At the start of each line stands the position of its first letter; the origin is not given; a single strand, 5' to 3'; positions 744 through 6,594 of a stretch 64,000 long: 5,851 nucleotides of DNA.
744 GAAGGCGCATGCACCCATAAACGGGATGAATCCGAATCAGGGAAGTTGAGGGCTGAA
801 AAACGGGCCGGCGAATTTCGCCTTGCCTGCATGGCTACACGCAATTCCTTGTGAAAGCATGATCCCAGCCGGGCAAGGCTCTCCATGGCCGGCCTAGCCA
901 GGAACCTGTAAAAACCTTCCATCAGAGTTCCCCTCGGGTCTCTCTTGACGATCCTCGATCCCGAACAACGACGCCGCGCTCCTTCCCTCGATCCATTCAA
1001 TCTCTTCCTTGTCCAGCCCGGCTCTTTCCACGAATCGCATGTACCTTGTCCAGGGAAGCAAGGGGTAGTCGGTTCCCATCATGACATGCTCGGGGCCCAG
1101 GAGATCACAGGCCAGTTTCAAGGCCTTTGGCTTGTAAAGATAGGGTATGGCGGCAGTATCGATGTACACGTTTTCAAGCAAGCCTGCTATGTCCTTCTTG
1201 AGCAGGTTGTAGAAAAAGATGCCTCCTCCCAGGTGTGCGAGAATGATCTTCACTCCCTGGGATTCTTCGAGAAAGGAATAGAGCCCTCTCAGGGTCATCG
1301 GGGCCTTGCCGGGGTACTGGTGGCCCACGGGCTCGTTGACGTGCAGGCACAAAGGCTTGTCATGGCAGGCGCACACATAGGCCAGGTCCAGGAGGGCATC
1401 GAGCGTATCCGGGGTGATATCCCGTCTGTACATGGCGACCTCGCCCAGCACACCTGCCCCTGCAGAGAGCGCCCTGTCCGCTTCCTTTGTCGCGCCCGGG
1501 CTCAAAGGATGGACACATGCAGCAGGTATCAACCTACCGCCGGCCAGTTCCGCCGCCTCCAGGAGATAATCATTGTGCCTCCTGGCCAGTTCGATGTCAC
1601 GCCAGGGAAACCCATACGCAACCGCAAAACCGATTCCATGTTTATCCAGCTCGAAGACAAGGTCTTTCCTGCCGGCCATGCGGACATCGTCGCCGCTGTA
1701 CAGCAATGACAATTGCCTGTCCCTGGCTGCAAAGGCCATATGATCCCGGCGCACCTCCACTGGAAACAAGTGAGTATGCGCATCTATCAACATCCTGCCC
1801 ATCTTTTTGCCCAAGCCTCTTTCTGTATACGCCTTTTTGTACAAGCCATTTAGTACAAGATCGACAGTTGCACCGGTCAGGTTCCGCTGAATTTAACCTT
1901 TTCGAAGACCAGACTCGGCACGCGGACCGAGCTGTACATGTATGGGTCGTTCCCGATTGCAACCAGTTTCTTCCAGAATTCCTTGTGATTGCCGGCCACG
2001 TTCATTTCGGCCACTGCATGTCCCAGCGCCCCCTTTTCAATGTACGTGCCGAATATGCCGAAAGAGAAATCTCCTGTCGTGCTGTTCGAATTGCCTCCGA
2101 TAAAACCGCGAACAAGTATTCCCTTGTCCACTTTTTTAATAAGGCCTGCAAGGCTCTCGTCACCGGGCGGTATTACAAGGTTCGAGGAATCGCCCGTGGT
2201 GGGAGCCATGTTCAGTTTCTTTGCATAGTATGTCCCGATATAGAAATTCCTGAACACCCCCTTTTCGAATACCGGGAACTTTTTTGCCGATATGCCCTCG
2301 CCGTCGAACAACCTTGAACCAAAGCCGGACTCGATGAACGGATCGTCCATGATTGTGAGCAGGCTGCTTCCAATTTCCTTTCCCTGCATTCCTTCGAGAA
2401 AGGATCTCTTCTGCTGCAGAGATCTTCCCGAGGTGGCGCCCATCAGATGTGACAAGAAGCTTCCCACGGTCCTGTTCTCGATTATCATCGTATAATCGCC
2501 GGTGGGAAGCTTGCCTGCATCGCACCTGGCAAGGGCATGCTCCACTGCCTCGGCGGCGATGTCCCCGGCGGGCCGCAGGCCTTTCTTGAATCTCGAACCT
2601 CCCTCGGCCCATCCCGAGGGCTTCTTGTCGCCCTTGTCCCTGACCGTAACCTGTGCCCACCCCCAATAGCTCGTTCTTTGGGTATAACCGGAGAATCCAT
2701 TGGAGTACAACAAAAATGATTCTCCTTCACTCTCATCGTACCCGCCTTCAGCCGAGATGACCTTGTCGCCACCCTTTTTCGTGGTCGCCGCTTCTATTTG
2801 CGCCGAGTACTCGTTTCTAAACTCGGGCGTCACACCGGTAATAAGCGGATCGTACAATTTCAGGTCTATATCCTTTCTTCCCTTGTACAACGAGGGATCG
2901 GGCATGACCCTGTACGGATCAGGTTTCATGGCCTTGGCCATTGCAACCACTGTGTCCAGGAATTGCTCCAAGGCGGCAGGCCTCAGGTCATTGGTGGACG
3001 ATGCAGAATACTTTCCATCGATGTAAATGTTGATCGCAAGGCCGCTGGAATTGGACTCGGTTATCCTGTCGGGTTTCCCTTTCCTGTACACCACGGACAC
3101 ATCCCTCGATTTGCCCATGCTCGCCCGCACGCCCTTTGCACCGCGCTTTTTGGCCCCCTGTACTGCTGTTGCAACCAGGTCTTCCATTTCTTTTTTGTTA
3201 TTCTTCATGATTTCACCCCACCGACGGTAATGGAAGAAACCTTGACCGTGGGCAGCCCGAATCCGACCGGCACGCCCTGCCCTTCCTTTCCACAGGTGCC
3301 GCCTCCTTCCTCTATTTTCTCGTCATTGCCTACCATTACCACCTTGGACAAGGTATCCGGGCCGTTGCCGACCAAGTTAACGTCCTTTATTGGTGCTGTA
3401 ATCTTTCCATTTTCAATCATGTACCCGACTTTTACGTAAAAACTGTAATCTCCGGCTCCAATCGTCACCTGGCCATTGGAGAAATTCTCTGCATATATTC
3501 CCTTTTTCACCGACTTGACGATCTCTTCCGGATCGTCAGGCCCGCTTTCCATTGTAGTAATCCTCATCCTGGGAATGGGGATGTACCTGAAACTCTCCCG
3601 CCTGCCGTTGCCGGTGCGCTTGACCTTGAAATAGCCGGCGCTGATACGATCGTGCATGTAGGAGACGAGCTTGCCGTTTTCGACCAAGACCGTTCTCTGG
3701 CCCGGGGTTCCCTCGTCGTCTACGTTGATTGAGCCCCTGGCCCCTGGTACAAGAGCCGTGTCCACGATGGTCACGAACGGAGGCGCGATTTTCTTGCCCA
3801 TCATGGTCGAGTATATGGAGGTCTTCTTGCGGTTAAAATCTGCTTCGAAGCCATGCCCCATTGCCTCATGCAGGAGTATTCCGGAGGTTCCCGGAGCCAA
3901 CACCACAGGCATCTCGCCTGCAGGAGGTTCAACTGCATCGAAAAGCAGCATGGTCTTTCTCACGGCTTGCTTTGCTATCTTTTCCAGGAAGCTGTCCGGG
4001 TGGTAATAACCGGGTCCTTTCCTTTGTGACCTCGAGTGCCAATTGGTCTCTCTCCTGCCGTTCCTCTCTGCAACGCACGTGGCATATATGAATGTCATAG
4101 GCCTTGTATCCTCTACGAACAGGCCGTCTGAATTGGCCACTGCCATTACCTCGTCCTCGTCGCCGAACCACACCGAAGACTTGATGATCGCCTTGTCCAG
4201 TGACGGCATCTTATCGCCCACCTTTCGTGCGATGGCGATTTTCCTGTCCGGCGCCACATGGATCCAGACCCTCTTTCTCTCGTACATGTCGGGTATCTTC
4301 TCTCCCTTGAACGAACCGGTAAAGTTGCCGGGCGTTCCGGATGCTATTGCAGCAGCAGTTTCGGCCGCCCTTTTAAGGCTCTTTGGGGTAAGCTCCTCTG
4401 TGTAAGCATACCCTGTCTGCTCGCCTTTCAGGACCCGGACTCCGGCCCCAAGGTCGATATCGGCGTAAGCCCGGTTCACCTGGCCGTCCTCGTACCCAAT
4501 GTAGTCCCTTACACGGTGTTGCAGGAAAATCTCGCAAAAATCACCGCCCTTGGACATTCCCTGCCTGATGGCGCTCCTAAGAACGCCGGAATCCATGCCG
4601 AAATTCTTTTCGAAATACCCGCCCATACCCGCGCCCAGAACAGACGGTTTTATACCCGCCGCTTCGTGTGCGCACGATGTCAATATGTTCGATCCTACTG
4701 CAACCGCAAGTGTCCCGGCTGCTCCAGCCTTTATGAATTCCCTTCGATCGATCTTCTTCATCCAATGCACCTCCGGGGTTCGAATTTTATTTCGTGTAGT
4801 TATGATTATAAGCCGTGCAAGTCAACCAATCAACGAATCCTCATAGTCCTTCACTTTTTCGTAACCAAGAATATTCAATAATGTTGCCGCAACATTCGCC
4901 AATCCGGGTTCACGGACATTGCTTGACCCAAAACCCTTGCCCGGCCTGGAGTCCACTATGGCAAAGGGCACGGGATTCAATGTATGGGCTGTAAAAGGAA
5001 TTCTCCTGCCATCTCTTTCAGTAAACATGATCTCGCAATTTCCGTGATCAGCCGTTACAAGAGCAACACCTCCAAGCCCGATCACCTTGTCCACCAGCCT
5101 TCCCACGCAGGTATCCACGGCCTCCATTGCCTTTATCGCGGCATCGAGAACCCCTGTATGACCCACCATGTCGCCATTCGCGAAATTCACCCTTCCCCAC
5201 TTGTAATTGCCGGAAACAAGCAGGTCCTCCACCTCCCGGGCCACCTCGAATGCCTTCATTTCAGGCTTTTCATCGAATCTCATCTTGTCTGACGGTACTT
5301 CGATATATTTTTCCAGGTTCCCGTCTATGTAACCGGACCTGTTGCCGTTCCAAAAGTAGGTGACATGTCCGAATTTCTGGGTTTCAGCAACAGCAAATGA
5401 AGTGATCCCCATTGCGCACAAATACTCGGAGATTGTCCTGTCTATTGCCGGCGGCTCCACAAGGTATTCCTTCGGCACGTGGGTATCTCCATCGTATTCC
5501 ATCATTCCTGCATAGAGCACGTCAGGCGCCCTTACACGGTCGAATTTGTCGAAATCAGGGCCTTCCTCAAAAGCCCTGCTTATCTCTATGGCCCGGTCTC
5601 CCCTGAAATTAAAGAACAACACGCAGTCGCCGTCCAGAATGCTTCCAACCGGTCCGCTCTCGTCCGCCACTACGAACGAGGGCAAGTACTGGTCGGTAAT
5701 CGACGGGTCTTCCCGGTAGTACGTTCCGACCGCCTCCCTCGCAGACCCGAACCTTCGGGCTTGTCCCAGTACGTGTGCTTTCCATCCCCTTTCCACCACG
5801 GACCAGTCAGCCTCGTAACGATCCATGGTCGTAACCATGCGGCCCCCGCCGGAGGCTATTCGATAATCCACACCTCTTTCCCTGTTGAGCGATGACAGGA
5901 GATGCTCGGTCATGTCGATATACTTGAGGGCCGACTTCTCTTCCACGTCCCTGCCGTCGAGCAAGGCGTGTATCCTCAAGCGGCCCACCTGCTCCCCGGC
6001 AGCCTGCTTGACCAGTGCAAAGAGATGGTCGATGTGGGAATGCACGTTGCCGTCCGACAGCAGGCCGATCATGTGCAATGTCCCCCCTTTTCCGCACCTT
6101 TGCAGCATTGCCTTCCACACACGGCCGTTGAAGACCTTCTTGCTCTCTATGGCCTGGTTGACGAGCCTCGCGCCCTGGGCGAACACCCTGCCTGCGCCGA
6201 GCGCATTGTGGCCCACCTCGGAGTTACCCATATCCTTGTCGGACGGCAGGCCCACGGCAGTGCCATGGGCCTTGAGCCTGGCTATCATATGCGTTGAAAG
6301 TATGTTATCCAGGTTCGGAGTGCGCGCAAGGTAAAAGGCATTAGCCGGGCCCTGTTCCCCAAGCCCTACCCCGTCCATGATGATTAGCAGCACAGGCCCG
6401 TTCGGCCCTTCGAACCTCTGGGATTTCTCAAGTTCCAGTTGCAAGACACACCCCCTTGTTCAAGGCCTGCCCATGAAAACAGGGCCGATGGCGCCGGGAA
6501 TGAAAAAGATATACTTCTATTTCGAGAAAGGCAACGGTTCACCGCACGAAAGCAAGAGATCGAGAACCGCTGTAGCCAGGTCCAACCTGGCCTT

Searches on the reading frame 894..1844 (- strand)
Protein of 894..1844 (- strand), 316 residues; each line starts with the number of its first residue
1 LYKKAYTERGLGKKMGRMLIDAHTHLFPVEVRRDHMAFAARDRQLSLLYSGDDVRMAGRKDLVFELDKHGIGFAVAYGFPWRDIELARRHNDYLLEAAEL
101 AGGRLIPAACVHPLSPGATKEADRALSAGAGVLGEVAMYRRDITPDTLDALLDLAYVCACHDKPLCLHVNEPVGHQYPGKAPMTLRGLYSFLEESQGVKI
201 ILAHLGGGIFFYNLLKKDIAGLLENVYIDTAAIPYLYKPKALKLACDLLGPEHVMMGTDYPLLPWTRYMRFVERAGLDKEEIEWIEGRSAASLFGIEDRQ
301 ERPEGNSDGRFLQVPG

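Call 12: search_protein_families(library=pfam, proteins=[window:894-1844:-], max_evalue=0.001)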
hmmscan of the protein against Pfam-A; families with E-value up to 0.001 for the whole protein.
window:894-1844:- (316 aa): 1 family
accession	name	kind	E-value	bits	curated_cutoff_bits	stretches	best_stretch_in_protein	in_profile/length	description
PF04909.20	Amidohydro_2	-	4.4e-17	63.2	26.4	1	20-296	1-289/289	Amidohydrolase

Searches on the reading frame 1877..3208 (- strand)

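Call 12: search_protein_families(library=pfam, proteins=[window:1877-3208:-], max_evalue=0.001)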
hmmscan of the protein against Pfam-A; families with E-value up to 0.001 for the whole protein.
window:1877-3208:- (443 aa): 3 families
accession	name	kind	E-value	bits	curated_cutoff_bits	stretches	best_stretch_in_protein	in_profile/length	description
PF19289.4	PmbA_TldD_3rd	-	5.1e-62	209.3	22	1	236-442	1-220/220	PmbA/TldA metallopeptidase C-terminal domain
PF01523.21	PmbA_TldD_1st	-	5.7e-08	33.2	20.9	1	31-91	5-65/65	PmbA/TldA metallopeptidase domain 1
PF19290.4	PmbA_TldD_2nd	-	1.1e-06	29.5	20.9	1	125-228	5-108/109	PmbA/TldA metallopeptidase central domain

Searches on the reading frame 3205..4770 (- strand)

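Call 12: search_protein_families(library=pfam, proteins=[window:3205-4770:-], max_evalue=0.001)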
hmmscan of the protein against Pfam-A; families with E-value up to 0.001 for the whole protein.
window:3205-4770:- (521 aa): 4 families
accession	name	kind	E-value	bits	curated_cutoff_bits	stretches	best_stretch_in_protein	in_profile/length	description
PF19289.4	PmbA_TldD_3rd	-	4.8e-65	219.3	22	1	285-518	2-220/220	PmbA/TldA metallopeptidase C-terminal domain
PF01523.21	PmbA_TldD_1st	-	1.9e-15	57.2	20.9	1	79-143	1-65/65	PmbA/TldA metallopeptidase domain 1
PF19290.4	PmbA_TldD_2nd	-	1.2e-13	51.9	20.9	1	172-274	6-106/109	PmbA/TldA metallopeptidase central domain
PF10518.14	TAT_signal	-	0.00035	20.8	22.7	1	6-26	1-21/21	TAT (twin-arginine translocation) pathway signal sequence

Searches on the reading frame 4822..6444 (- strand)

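Call 12: search_protein_families(library=pfam, proteins=[window:4822-6444:-], max_evalue=0.001)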
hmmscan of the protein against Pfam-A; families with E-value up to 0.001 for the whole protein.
window:4822-6444:- (540 aa): 2 families
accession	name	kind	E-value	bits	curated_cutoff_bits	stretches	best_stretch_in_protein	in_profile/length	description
PF01676.23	Metalloenzyme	-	2.1e-66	224.5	24.3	1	17-529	2-251/252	Metalloenzyme superfamily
PF06415.18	iPGM_N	-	7.7e-62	209.1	27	1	95-318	1-216/217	BPG-independent PGAM N-terminus (iPGM_N)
